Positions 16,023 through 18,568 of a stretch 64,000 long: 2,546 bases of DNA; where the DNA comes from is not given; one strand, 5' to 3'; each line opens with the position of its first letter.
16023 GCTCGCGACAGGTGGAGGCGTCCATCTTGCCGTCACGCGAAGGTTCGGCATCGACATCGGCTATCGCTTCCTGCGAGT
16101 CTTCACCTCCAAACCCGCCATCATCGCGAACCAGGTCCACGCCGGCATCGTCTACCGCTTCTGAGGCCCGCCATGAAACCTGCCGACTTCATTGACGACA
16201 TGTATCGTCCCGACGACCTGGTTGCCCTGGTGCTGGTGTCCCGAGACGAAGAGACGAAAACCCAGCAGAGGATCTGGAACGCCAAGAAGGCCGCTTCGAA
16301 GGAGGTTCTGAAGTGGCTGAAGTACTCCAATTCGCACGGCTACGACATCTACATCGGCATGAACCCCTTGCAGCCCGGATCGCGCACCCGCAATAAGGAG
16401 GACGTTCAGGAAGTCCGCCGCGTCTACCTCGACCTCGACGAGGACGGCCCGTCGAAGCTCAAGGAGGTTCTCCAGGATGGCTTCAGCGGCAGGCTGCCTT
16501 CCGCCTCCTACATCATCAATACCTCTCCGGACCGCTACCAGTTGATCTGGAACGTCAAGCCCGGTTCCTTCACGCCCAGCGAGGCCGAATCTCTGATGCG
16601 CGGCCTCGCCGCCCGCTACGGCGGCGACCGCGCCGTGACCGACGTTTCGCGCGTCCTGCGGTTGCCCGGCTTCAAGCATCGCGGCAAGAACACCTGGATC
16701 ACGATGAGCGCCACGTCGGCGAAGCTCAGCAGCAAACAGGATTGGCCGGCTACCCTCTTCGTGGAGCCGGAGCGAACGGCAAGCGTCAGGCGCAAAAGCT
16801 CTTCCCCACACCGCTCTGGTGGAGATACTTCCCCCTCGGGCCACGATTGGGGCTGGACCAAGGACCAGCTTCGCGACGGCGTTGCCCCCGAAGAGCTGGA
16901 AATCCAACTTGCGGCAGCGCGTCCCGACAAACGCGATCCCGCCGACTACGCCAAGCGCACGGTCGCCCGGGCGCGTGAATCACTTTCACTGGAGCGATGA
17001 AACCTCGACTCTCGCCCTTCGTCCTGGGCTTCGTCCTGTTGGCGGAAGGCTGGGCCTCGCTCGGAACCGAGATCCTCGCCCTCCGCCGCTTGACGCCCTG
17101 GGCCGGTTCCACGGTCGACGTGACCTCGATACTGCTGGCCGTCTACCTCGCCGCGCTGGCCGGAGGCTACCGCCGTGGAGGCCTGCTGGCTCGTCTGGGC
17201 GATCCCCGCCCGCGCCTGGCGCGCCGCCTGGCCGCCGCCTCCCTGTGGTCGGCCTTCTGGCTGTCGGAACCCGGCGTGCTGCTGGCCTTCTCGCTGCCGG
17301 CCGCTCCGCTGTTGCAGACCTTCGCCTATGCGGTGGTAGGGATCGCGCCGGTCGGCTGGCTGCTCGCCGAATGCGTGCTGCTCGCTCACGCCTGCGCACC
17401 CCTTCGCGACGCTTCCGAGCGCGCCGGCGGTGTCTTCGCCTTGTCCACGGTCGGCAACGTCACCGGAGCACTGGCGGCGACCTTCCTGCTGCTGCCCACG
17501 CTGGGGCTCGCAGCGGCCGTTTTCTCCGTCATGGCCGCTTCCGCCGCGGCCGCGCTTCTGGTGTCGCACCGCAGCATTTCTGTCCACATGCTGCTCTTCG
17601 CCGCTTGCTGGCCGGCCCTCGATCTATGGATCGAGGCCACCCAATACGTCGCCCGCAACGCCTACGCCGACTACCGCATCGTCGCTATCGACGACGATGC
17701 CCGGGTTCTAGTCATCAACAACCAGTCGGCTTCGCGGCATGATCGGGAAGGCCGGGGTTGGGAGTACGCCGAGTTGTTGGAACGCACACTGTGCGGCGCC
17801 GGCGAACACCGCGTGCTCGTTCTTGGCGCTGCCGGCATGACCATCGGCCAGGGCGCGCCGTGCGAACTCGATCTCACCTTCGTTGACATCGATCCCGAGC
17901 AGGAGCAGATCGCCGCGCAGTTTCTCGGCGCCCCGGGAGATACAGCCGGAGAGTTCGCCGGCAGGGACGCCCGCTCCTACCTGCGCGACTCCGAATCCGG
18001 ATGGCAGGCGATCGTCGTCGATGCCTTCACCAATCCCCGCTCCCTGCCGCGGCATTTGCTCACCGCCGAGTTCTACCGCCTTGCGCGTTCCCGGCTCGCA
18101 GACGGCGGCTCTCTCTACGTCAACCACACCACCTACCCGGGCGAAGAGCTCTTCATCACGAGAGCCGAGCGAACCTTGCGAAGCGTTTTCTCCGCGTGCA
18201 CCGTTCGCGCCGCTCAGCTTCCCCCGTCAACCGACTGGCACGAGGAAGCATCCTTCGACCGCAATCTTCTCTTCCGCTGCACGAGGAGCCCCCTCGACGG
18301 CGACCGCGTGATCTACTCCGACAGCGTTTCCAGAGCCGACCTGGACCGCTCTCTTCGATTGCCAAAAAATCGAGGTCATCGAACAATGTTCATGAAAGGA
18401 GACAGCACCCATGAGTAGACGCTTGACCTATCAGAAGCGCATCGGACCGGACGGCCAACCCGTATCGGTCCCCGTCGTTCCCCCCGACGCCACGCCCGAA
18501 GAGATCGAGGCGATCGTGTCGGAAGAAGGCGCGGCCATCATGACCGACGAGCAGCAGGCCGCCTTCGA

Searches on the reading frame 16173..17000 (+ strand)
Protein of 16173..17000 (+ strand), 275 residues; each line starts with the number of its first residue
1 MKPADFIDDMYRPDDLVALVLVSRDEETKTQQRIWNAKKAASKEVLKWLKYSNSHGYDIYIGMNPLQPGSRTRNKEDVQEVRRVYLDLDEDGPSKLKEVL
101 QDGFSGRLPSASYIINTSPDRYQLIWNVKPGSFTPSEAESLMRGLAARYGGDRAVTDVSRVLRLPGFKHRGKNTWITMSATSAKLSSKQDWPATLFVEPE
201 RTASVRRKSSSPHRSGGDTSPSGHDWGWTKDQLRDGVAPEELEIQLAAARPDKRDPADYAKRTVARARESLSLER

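Call 3: search_protein_families(library=pfam, proteins=[window:16173-17000:+], max_evalue=0.01)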
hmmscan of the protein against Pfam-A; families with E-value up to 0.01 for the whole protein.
window:16173-17000:+ (275 aa): 2 families
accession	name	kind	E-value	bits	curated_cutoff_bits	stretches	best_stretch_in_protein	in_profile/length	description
PF16793.10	RepB_primase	-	1.7e-27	96.9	24.3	1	28-170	4-145/186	RepB DNA-primase N-terminal domain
PF22448.1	RepB_primase_C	-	0.0061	16.8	26.1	0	221-267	3-54/54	RepB DNA-primase C-terminal helical domain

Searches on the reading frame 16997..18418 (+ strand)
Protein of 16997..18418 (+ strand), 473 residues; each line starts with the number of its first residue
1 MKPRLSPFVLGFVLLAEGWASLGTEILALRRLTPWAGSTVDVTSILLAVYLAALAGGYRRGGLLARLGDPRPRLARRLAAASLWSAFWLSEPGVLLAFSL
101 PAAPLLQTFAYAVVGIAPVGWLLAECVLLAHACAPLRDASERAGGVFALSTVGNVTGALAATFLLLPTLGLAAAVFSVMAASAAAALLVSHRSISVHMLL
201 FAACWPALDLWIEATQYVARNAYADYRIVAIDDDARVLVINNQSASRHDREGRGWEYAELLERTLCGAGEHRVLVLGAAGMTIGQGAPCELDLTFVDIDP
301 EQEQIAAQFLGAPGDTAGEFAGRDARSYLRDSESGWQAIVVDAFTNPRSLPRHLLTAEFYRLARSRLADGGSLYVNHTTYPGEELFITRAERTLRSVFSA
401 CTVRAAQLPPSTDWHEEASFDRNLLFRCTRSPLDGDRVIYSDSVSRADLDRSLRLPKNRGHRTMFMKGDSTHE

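Call 3: search_protein_families(library=pfam, proteins=[window:16997-18418:+], max_evalue=0.01)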
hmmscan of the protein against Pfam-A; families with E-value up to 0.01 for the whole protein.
window:16997-18418:+ (473 aa): 0 families

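Call 59: search_protein_families(library=padloc, proteins=[window:16997-18418:+], max_evalue=0.001)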
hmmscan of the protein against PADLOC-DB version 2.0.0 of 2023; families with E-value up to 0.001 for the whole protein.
window:16997-18418:+ (473 aa): 1 family
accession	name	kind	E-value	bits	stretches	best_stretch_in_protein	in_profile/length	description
PDLC04134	mad2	-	5.3e-06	23.5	1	286-404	310-423/492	mads_2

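Call 68: search_protein_families(library=ncbifam, proteins=[window:16997-18418:+], max_evalue=0.001)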
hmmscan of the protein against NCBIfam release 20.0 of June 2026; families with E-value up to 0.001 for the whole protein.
window:16997-18418:+ (473 aa): 5 families
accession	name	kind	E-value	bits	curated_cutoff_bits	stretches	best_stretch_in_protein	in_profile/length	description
NF037959.1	MFS_SpdSyn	subfamily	4.5e-25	88.3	40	1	21-410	4-418/480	fused MFS/spermidine synthase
NF002956.0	PRK03612.1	equivalog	2.9e-13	49.1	472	2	290-401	330-441/522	polyamine aminopropyltransferase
NF002010.0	PRK00811.1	equivalog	1.7e-06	27.5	260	1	293-409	105-225/287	polyamine aminopropyltransferase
NF003380.0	PRK04457.1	equivalog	1.1e-05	24.7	304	1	292-378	95-181/265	polyamine aminopropyltransferase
TIGR00417.1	speE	equivalog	2.1e-05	23.9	249.55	1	209-409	13-218/271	spermidine synthase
